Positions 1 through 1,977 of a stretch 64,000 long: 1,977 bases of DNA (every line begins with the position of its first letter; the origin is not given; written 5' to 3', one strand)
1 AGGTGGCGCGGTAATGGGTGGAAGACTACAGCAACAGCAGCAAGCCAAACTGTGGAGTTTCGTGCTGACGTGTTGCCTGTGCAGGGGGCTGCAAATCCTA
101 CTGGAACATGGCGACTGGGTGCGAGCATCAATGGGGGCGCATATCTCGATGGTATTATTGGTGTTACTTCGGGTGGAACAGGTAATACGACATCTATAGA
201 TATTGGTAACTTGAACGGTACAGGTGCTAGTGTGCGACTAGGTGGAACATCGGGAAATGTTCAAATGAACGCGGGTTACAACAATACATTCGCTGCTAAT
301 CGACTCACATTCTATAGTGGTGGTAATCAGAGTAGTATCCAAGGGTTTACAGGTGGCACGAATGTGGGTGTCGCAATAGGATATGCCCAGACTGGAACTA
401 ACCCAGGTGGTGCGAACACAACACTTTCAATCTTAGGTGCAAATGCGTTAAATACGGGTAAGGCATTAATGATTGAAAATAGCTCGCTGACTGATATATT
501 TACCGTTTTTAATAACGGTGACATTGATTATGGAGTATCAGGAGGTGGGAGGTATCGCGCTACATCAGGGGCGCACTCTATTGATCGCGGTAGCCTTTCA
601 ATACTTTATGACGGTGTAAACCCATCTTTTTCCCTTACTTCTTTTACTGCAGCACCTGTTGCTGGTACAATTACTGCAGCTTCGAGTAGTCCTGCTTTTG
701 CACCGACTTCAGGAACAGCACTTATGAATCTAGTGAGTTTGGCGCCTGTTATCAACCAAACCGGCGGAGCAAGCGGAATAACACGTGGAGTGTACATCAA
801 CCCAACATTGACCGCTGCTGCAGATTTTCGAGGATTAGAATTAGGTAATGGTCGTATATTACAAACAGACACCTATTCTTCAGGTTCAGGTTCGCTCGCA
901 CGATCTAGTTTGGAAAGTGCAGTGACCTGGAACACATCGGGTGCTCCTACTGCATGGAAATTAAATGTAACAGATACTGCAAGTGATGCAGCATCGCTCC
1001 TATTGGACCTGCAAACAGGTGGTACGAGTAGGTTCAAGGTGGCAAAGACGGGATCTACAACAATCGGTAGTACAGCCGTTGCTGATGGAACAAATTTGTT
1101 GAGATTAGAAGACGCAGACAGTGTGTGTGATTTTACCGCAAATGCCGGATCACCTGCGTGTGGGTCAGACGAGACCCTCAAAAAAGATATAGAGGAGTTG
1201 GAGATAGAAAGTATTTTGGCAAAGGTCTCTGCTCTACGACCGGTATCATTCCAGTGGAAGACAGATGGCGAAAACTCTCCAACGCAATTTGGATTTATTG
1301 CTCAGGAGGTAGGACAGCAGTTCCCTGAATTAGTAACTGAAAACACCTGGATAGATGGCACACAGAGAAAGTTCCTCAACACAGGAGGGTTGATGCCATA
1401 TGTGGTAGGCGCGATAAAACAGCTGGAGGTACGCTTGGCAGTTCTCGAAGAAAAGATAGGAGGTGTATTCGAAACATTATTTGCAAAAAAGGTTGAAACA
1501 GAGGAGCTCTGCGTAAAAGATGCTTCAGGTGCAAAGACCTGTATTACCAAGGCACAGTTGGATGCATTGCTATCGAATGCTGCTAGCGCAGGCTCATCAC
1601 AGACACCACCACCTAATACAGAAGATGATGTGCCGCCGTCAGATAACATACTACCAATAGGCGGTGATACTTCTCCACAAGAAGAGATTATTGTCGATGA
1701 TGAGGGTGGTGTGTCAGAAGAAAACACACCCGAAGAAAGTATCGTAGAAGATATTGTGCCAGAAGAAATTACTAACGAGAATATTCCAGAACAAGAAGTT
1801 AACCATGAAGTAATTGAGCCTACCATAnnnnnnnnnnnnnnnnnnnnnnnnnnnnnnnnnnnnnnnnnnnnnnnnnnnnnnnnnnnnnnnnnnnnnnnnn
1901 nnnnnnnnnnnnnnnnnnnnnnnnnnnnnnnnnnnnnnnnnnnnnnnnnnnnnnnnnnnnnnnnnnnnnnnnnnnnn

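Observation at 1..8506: Cohesin/dockerin-like surface module with a phage-type tail-fibre adhesin and a giant SBBP propeller: candidate attachment apparatus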

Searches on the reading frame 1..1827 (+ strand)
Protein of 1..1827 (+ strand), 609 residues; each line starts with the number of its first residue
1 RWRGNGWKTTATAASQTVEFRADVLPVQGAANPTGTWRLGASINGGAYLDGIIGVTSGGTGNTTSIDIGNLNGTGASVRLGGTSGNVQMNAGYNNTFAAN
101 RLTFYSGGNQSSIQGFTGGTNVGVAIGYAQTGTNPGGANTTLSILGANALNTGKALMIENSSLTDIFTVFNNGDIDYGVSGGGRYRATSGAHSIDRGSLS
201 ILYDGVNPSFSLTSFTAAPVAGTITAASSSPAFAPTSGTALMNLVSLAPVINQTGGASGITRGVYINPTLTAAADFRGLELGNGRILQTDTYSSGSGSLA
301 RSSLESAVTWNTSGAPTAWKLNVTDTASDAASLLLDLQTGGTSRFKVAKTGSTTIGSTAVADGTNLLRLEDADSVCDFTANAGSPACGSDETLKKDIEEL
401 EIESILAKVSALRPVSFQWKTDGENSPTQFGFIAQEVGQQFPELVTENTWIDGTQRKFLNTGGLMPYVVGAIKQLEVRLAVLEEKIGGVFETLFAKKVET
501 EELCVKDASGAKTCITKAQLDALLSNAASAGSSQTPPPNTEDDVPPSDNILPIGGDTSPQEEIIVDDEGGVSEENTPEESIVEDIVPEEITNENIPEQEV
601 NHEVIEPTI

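Call 4: search_protein_families(library=pfam, proteins=[window:1-1827:+], max_evalue=0.1)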
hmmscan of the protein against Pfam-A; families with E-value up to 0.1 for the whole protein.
window:1-1827:+ (609 aa): 1 family
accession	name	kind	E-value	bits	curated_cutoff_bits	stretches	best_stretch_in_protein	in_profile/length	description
PF13884.11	Peptidase_S74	-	3.6e-16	59.6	22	1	389-446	1-58/58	Chaperone of endosialidase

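Call 9: find_related_loci(query=window:1-1827:+, collection=genome_contigs, flank=10000)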
Query window:1-1827:+ (609 aa) in genome_contigs; peptide patterns used: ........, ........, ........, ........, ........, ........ (x = any residue, [..] = any of these).
260 stretches matched a pattern, but none encodes a relative of the query by tblastn (E <= 1e-3).

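Call 10: find_homologous_proteins(query=window:1-1827:+, max_evalue=0.001)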
Query window:1-1827:+ (609 aa): 489 proteins with E <= 0.001 among 8000 candidates; the best 120 are listed.
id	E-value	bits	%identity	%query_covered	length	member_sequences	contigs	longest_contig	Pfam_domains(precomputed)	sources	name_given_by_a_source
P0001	1.7e-98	349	53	31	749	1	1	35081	-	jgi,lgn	-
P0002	2.1e-86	309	58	22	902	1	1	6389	-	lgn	-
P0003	9.9e-75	270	48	20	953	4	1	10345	-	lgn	-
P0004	1.8e-63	233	45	37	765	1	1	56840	PF13884.12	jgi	-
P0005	2.7e-63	233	52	21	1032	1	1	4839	-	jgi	jgi:hypothetical protein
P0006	5.1e-62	228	47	34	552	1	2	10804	PF13884.12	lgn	-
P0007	8.3e-60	221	43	38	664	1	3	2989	PF13884.12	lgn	-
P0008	1.4e-59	220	47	27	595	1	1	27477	-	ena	-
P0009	1.5e-56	210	57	20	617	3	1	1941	-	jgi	-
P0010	9.1e-53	198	44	59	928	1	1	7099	-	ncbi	-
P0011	3.8e-52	196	43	58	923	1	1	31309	-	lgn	-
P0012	1.1e-51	194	54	31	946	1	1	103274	PF13884.12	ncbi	-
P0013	3.9e-51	192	48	32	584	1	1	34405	-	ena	-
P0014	4.6e-51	192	37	40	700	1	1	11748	PF13884.12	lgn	-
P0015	5.6e-50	189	49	31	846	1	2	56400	PF13884.12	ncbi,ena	-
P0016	3.5e-48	183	44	38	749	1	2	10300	PF13884.12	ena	-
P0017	4.0e-48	182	52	31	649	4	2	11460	PF13884.12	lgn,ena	-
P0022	7.9e-47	178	64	22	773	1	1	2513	PF13884.12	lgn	-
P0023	3.8e-46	176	47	30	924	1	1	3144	PF13884.12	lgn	-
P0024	2.5e-42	163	42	32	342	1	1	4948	PF13884.12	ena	-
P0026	4.3e-40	156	62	20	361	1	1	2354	PF13884.12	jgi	jgi:hypothetical protein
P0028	1.5e-38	151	49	28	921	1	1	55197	PF13884.12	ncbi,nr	ncbi:tail fiber domain-containing protein, partial [Candidatus Nomurabacteria bacterium]|nr:tail fib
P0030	5.1e-38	149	38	43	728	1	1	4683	PF13884.12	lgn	-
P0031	9.9e-38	148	47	37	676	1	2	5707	PF13884.12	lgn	-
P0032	6.2e-37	146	45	28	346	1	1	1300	PF13884.12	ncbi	-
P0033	8.2e-37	145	46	31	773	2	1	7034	PF13884.12,PF05887.17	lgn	-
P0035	2.1e-35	140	61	20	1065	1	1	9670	PF01391.24,PF13884.12,PF08309.18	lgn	-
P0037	1.2e-34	138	43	35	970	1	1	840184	PF13884.12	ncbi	-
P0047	7.6e-32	129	30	44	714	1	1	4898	PF13884.12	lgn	-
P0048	2.6e-31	127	49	28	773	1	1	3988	PF13884.12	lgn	-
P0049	2.9e-31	127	54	20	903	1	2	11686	PF13884.12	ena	-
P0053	5.9e-30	122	34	41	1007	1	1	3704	PF01839.30,PF12256.15,PF16743.11,PF14779.13,PF13517.13,PF13884.12,PF21955.1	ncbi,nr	ncbi:MAG TPA: FG-GAP-like repeat-containing protein [Candidatus Paceibacterota bacterium]|nr:FG-GAP-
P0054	1.5e-29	121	53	22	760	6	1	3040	PF13884.12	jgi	jgi:hypothetical protein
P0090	3.7e-22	97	38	20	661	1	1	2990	PF13884.12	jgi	jgi:hypothetical protein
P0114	8.2e-19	86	39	28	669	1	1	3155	PF13884.12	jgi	jgi:hypothetical protein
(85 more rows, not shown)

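Call 11: find_encoding_contigs(protein=P0001, flank=10000, max_places=2)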
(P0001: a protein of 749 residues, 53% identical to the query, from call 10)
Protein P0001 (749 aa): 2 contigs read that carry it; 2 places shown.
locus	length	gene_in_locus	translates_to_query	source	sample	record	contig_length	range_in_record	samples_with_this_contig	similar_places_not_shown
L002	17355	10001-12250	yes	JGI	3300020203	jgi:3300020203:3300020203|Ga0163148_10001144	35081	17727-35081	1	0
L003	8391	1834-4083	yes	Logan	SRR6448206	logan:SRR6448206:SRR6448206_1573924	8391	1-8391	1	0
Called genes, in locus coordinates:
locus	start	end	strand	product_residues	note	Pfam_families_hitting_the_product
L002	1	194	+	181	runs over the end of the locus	-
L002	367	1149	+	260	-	-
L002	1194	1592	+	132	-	-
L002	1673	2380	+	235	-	PF24175:SU10_adaptor (weak)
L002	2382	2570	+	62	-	-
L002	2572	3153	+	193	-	-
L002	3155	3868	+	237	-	-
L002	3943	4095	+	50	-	-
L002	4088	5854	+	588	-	-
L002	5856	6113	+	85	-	-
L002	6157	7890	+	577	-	-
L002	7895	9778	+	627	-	-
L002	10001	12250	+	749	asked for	-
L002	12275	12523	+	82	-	-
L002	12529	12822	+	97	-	-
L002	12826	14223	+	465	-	PF01471:PG_binding_1, PF02557:VanY, PF13539:Peptidase_M15_4 (weak)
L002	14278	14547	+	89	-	-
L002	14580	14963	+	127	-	PF18896:SLT_3 (weak)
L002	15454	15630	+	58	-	-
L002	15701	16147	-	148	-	-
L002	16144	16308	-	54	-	-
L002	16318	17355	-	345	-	?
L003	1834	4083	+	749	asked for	-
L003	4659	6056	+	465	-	PF01471:PG_binding_1, PF02557:VanY, PF13539:Peptidase_M15_4 (weak)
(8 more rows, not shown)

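Call 12: find_encoding_contigs(protein=P0004, flank=10000, max_places=2)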
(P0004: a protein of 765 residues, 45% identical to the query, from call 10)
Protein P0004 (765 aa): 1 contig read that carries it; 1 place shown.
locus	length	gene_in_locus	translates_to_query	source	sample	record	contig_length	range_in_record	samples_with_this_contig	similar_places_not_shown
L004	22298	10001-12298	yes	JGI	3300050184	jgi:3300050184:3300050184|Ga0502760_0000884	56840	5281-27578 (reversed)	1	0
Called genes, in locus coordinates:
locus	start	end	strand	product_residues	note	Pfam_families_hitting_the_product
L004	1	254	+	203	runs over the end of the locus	-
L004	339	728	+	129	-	PF11969:DcpS_C, PF01230:HIT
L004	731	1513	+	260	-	PF02616:SMC_ScpA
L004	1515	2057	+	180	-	PF04079:SMC_ScpB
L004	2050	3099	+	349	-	PF00953:Glycos_transf_4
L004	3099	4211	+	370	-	PF01098:FTSW_RODA_SPOVE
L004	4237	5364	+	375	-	PF03033:Glyco_transf_28, PF04101:Glyco_tran_28_C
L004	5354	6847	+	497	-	PF00749:tRNA-synt_1c, PF19269:Anticodon_2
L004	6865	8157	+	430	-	PF01551:Peptidase_M23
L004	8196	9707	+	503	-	PF02934:GatB_N, PF02637:GatB_Yqey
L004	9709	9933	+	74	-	PF07866:DUF1653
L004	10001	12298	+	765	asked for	PF13884:Peptidase_S74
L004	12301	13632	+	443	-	-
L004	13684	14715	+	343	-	PF00044:Gp_dh_N, PF02800:Gp_dh_C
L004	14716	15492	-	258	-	PF01678:DAP_epimerase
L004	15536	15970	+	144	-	PF02502:LacAB_rpiB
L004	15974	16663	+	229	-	PF00834:Ribul_P_3_epim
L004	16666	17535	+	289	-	PF13292:DXP_synthase_N, PF00456:Transketolase_N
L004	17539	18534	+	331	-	PF02779:Transket_pyr, PF02780:Transketolase_C, PF22613:Transketolase_C_1 (weak), PF17147:PFOR_II (weak)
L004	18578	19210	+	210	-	PF06161:DUF975 (weak), PF06790:UPF0259 (faint), PF06161:DUF975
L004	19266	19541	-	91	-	-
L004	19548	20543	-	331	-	PF00294:PfkB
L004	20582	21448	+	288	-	PF01116:F_bP_aldolase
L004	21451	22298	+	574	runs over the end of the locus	PF01565:FAD_binding_4, PF02913:FAD-oxidase_C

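Call 13: find_encoding_contigs(protein=P0012, flank=10000, max_places=2)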
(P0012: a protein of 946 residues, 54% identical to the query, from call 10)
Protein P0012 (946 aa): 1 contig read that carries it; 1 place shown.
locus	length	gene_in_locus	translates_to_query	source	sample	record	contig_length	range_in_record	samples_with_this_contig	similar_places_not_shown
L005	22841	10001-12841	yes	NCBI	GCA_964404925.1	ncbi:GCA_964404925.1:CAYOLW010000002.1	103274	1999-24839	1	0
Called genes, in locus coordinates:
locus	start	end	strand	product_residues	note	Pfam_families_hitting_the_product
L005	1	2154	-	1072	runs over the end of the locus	PF02811:PHP, PF07733:DNA_pol3_alpha, PF17657:DNA_pol3_finger, PF14579:HHH_6, PF01336:tRNA_anti-codon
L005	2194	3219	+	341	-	PF00044:Gp_dh_N, PF02800:Gp_dh_C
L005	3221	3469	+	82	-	-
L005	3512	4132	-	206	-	PF01797:Y1_Tnp (weak)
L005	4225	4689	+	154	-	PF02502:LacAB_rpiB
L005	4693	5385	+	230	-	PF00834:Ribul_P_3_epim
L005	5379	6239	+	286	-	PF13292:DXP_synthase_N, PF00456:Transketolase_N, PF00676:E1_dh (weak)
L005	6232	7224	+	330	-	PF02779:Transket_pyr, PF02780:Transketolase_C, PF22613:Transketolase_C_1 (faint), PF17147:PFOR_II (weak)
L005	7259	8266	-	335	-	PF00294:PfkB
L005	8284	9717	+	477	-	PF00932:LTD, PF00801:PKD (faint), PF18911:PKD_4 (faint), PF00932:LTD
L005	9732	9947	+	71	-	-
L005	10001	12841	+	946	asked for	PF13884:Peptidase_S74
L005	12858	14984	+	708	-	PF13620:CarboxypepD_reg (faint)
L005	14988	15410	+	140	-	-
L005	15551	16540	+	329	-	PF01926:MMR_HSR1, PF02421:FeoB_N (weak), PF06071:YchF-GTPase_C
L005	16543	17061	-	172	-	PF06785:UPF0242 (weak), PF06103:DUF948 (weak), PF06009: (weak), PF07889:DUF1664 (weak)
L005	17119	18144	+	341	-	PF18920:DUF5671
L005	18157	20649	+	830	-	PF00133:tRNA-synt_1, PF09334:tRNA-synt_1g, PF13603:tRNA-synt_1_2, PF00133:tRNA-synt_1, PF08264:Anticodon_1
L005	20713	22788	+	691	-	PF00515:TPR_1 (faint), PF07719:TPR_2 (faint), PF13181:TPR_8 (faint), PF13428:TPR_14 (faint), PF23914:TPR_CcmH_CycH (faint)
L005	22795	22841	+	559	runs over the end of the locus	PF03023:MurJ, PF01943:Polysacc_synt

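Call 63: search_protein_families(library=pfam, proteins=[L004:10001-12295:+, L005:10001-12838:+], max_evalue=0.05)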
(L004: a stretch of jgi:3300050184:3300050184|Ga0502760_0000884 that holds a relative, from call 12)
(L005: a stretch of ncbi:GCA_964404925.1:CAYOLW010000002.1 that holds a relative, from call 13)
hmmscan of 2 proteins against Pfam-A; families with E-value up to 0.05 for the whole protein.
L004:10001-12295:+ (765 aa): 1 family
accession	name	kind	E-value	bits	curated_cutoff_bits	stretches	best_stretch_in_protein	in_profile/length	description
PF13884.11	Peptidase_S74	-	5.2e-14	52.7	22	1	538-595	1-58/58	Chaperone of endosialidase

L005:10001-12838:+ (946 aa): 1 family
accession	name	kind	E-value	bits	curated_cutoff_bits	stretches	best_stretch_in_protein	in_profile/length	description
PF13884.11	Peptidase_S74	-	2.4e-11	44.2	22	1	731-787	1-57/58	Chaperone of endosialidase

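Call 66: find_related_loci(query=window:1-1827:+, collection=viral_contigs, flank=10000)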
Query window:1-1827:+ (609 aa) in viral_contigs; peptide patterns used: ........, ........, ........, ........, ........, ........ (x = any residue, [..] = any of these).
40 stretches matched a pattern; 1 encode a relative of the query (tblastn E <= 1e-3); 1 distinct loci.
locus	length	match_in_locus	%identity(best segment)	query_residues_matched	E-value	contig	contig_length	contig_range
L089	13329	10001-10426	33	353-493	2e-11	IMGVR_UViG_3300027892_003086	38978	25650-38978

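Call 80: search_protein_families(library=ncbifam, proteins=[window:1-1827:+], max_evalue=0.01)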
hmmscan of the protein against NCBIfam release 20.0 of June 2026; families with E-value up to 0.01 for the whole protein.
window:1-1827:+ (609 aa): 0 families

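Call 93: search_protein_families(library=phrogs, proteins=[window:1-1827:+, L002:4088-5851:+, L002:6157-7887:+, L002:7895-9775:+, L002:1673-2377:+, L002:12826-14220:+, P0001], max_evalue=0.001)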
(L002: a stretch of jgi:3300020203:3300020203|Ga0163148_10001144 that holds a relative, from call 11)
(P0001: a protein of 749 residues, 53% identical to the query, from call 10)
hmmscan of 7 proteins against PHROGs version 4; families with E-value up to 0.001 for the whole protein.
window:1-1827:+ (609 aa): 5 families
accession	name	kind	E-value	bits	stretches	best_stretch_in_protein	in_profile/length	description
phrog_5668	-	tail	6.5e-18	64.9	1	292-487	1359-1559/1567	tail fiber protein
phrog_1980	-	tail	3.3e-15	57.3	1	90-488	141-432/449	tail fiber protein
phrog_18186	-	tail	3e-11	43.7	1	307-486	440-574/582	baseplate wedge subunit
phrog_5481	-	tail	1.1e-07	31.8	1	308-490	876-1024/1043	tail fiber protein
phrog_28992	-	unknown function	2.7e-06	27.8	1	354-476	215-326/343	-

L002:4088-5851:+ (588 aa): 0 families

L002:6157-7887:+ (577 aa): 1 family
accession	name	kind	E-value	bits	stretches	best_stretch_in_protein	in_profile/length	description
phrog_2649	-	lysis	9.1e-05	23.4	1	13-64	162-215/261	endolysin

L002:7895-9775:+ (627 aa): 0 families

L002:1673-2377:+ (235 aa): 1 family
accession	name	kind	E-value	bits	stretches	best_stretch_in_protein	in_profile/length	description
phrog_399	-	head and packaging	2.2e-05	25.1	1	12-224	7-206/220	structural protein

L002:12826-14220:+ (465 aa): 10 families
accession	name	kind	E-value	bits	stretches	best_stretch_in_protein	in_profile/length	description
phrog_2649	-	lysis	6.5e-45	155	2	353-464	12-126/261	endolysin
phrog_6523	-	lysis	6.9e-22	79.4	1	353-465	16-129/255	endolysin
phrog_15351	-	lysis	1.8e-20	74.5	1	363-465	30-136/289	endolysin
phrog_465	-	lysis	2.7e-17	64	1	367-465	66-165/292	endolysin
phrog_5115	-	moron, auxiliary metabolic gene and host takeover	2.1e-15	57.7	1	346-465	8-121/283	ferredoxin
phrog_1493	-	lysis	1.7e-14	54.8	1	222-347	184-313/394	endolysin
phrog_1224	-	head and packaging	5.9e-11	43.3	1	278-347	4-72/438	endolysin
phrog_1512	-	lysis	4.1e-08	34.6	1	256-340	153-243/314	endolysin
phrog_17214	-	lysis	1.7e-06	29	1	264-345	233-318/322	endolysin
phrog_16428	-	lysis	1.8e-05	24.6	1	302-335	481-514/520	endolysin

P0001 (749 aa): 2 families
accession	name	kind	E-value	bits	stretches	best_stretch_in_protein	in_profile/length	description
phrog_32123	-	unknown function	0.00042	19.7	1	680-747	321-389/532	-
phrog_21909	-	unknown function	0.00065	20.4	1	651-747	58-151/294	-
